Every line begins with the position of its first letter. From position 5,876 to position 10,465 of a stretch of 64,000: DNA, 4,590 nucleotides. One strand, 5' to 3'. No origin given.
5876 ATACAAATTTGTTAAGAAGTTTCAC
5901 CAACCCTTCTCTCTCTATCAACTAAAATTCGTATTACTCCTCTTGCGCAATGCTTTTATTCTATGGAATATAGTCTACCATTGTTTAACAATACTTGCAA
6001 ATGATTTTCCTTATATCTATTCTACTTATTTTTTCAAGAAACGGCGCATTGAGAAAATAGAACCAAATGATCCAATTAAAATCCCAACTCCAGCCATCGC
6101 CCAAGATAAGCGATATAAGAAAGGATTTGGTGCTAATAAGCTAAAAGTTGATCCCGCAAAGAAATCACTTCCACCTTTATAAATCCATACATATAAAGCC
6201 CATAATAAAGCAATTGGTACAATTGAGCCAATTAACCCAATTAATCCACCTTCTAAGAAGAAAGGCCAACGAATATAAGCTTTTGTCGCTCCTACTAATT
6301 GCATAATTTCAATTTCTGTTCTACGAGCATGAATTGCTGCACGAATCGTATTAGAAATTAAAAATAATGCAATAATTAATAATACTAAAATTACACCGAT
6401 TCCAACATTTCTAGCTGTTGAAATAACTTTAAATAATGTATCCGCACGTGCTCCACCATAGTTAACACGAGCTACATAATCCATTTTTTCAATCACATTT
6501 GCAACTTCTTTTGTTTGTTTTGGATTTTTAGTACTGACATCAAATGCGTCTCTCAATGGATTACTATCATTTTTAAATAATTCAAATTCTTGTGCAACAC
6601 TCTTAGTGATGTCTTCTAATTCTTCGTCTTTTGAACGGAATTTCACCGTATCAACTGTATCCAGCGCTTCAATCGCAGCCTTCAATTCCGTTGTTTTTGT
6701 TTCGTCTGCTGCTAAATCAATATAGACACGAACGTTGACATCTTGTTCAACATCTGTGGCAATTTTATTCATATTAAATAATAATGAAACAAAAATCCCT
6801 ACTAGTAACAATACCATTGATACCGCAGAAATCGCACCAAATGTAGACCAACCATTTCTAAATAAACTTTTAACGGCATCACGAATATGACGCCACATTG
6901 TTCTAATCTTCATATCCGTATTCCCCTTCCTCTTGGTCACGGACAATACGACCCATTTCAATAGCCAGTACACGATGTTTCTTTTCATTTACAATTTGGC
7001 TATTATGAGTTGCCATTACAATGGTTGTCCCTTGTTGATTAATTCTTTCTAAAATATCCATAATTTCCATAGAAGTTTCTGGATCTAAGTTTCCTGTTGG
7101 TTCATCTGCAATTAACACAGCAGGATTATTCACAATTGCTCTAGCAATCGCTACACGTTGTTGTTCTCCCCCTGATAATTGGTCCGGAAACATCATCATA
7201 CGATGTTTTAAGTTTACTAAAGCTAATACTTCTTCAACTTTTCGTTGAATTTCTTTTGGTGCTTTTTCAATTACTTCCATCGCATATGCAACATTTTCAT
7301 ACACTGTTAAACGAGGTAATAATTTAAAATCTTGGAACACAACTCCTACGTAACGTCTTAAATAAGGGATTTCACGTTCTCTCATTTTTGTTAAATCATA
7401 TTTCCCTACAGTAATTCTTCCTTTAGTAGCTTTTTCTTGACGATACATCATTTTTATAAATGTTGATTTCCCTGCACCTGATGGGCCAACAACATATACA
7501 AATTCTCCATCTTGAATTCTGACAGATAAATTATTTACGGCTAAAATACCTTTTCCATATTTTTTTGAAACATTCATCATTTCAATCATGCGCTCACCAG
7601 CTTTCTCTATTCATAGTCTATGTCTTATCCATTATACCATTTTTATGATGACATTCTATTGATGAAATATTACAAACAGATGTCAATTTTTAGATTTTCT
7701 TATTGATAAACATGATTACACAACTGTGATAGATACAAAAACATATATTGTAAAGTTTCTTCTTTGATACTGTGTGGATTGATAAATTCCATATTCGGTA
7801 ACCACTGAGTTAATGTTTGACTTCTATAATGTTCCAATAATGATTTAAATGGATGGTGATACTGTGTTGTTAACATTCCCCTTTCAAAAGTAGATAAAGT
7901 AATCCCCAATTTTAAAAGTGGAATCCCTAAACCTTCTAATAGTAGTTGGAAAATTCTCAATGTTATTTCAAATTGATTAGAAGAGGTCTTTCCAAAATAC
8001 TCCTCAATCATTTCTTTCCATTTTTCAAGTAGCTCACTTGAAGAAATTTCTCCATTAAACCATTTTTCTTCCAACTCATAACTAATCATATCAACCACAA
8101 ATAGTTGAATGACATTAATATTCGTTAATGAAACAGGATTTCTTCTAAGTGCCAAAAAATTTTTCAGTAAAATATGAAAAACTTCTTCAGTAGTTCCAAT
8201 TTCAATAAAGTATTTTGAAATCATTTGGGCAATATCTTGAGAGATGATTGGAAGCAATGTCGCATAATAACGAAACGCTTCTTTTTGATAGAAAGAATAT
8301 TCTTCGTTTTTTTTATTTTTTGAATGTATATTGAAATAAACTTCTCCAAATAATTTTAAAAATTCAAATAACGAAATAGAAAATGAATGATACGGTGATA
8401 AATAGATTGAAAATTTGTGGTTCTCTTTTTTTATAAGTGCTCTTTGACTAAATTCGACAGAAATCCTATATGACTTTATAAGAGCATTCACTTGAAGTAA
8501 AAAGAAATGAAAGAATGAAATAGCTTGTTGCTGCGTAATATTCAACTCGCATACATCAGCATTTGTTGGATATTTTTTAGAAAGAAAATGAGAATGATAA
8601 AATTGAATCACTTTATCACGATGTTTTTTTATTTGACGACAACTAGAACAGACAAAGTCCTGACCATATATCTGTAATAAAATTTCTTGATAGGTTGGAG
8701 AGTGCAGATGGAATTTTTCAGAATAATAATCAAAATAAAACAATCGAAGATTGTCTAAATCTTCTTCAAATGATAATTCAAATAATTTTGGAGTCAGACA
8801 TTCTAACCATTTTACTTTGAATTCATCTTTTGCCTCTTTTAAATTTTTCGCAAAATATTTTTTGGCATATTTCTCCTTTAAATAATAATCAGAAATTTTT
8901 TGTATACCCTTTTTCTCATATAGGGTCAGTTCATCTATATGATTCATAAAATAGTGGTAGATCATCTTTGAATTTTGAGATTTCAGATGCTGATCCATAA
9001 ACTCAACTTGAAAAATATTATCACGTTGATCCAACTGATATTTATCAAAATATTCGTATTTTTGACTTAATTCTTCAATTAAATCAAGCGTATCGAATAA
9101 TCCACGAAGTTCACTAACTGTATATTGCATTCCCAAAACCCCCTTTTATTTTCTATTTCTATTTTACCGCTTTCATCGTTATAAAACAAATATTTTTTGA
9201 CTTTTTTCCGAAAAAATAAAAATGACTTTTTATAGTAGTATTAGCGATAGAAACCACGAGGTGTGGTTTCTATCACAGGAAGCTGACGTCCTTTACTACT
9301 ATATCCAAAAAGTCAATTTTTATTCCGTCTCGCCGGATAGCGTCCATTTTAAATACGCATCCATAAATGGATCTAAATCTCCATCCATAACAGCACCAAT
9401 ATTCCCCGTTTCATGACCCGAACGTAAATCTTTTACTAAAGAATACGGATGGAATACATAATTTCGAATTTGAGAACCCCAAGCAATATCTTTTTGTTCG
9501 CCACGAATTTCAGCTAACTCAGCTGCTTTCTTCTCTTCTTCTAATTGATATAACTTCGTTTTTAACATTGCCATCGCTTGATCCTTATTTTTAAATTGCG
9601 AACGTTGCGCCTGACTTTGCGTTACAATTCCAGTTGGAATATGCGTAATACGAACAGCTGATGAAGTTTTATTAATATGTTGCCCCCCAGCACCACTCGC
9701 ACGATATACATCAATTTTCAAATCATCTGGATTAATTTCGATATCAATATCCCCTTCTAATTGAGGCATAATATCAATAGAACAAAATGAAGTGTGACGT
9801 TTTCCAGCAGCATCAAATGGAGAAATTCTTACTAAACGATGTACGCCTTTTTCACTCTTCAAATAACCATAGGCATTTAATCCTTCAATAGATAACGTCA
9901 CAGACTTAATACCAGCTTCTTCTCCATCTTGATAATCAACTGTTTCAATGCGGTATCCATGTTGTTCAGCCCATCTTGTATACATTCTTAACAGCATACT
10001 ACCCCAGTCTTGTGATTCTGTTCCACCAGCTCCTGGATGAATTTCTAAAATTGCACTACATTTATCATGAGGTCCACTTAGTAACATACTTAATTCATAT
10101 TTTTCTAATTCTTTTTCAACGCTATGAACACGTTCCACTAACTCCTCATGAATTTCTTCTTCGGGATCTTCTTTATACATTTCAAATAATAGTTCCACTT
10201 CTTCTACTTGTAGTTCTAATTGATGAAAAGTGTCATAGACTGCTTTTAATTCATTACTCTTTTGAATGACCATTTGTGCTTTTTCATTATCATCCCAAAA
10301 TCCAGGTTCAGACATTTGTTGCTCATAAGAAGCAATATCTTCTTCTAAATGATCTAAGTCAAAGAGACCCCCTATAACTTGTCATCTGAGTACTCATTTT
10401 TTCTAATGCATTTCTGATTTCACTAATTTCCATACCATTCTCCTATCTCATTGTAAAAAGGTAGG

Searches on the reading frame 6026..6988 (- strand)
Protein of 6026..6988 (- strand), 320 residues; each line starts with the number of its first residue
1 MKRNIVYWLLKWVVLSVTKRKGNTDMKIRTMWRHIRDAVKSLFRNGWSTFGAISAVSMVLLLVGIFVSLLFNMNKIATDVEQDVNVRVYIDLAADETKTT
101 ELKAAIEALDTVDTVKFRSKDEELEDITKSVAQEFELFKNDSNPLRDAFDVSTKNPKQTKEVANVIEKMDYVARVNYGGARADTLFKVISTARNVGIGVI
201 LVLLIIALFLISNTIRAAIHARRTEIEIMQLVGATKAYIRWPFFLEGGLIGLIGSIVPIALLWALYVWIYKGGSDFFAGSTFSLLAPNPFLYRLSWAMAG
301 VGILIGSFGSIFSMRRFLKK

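Call 64: search_protein_families(library=pfam, proteins=[window:6026-6988:-], max_evalue=0.00001)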
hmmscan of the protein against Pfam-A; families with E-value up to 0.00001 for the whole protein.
window:6026-6988:- (320 aa): 2 families
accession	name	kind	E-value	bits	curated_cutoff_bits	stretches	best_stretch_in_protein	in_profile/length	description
PF18075.7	FtsX_ECD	-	4.2e-20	72.6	23.5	1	84-175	1-96/96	FtsX extracellular domain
PF02687.27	FtsX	-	4.9e-14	52.9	25.5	1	199-320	3-118/120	FtsX-like permease C-terminal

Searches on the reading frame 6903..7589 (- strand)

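Call 64: search_protein_families(library=pfam, proteins=[window:6903-7589:-], max_evalue=0.00001)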
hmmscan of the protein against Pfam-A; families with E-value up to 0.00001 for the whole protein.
window:6903-7589:- (228 aa): 3 families
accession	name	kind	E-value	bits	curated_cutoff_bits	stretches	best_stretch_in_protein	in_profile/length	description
PF00005.33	ABC_tran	-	1.8e-37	129.5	25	1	18-165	1-136/137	ABC transporter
PF13304.12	AAA_21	-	6e-08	33.5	27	0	144-201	244-304/304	AAA domain, putative AbiEii toxin, Type IV TA system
PF02463.25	SMC_N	-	9.6e-06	25.6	40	0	28-210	24-211/220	RecF/RecN/SMC N terminal domain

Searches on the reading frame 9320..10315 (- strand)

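Call 64: search_protein_families(library=pfam, proteins=[window:9320-10315:-], max_evalue=0.00001)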
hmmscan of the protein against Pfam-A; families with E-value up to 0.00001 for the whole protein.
window:9320-10315:- (331 aa): 2 families
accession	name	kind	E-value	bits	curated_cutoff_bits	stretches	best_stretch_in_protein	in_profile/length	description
PF03462.23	PCRF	-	6.9e-59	199.4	24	1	1-180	12-194/194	PCRF domain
PF00472.26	RF-1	-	1.3e-42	144.8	35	1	189-298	2-116/116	RF-1 domain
